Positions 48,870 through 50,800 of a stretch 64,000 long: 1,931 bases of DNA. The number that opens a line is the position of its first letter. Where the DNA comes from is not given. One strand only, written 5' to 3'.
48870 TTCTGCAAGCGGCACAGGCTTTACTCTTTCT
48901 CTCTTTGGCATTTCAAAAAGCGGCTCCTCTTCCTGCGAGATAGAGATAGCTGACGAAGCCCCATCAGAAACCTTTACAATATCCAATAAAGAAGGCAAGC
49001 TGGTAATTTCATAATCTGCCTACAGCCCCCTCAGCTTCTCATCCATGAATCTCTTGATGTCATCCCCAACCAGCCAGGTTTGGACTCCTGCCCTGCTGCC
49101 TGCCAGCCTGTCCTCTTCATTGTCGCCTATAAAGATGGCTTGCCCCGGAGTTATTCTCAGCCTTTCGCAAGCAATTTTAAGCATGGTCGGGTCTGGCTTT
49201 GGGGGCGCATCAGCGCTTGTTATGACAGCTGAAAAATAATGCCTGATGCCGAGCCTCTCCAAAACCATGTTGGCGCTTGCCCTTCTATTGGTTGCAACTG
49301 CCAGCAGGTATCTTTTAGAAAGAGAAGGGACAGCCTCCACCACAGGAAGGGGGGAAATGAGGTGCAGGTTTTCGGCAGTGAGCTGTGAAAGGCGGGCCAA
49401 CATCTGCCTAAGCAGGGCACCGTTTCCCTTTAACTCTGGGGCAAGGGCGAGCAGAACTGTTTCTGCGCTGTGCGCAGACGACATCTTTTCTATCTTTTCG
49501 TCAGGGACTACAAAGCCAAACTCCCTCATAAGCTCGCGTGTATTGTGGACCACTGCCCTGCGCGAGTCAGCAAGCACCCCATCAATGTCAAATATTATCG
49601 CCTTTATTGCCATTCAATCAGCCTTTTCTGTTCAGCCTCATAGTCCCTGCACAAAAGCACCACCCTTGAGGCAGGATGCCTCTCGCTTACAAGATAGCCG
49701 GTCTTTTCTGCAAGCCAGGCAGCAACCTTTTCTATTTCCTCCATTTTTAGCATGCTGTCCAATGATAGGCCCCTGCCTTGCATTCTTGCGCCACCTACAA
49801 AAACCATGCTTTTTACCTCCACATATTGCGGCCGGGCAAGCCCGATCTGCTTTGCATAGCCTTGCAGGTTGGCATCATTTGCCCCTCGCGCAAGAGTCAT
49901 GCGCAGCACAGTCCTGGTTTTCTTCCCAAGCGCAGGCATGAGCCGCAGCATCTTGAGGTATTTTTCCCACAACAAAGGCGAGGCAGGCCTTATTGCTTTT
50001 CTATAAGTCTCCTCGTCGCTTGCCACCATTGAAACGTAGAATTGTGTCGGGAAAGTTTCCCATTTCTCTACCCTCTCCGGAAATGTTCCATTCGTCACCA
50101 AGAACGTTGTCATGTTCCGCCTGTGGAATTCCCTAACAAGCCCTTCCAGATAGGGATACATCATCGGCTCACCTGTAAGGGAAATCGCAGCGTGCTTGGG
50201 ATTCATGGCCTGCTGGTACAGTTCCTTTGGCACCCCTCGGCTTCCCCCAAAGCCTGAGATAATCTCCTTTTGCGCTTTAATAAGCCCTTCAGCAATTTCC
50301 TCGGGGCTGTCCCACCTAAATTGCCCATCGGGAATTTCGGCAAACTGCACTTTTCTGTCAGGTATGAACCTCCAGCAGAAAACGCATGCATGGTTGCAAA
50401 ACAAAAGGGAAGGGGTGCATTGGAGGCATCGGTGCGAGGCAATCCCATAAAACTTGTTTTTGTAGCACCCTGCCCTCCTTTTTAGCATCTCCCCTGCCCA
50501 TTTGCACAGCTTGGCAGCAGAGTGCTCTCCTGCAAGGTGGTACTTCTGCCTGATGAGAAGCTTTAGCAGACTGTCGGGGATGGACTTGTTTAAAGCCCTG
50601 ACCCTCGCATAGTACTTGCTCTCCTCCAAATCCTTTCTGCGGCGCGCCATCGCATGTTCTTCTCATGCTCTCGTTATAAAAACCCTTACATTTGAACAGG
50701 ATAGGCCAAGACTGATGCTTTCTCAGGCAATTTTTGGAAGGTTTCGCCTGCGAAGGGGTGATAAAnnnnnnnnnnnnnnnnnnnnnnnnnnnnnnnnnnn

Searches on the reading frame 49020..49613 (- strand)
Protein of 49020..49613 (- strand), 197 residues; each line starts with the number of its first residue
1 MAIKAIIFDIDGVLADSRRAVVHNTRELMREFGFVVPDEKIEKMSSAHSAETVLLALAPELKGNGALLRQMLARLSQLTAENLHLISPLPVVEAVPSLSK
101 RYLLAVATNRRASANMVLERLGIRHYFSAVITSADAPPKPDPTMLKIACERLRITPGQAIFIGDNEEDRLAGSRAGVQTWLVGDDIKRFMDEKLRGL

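Call 41: search_protein_families(library=pfam, proteins=[window:49020-49613:-], max_evalue=0.001)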
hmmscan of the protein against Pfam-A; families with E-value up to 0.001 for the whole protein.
window:49020-49613:- (197 aa): 3 families
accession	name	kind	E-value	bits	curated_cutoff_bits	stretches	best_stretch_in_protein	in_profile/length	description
PF13419.12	HAD_2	-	3.7e-29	102.5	23.8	1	6-182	1-178/178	Haloacid dehalogenase-like hydrolase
PF00702.32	Hydrolase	-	3.7e-21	76.8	26.4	1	3-176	1-191/191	haloacid dehalogenase-like hydrolase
PF13242.12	Hydrolase_like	-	4.2e-10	39.8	22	1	139-187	4-53/75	HAD-hyrolase-like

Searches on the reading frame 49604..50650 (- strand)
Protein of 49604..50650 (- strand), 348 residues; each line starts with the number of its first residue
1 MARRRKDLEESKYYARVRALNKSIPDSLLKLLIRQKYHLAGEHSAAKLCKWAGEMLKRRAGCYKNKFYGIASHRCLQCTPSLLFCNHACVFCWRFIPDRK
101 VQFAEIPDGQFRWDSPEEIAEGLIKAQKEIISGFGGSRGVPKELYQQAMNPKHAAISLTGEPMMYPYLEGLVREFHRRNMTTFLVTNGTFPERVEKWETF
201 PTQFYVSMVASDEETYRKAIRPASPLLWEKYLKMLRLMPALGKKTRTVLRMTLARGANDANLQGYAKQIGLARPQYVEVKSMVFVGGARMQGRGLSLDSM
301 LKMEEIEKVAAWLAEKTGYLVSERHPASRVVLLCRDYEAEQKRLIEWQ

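Call 41: search_protein_families(library=pfam, proteins=[window:49604-50650:-], max_evalue=0.001)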
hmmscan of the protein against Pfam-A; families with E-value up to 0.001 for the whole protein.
window:49604-50650:- (348 aa): 2 families
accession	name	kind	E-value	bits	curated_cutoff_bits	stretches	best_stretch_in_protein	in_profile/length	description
PF04055.27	Radical_SAM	-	3.3e-16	60.3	29.5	1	84-266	6-163/166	Radical SAM superfamily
PF08608.17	Wyosine_form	-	1.8e-11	44.6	22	1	272-333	2-61/63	Wyosine base formation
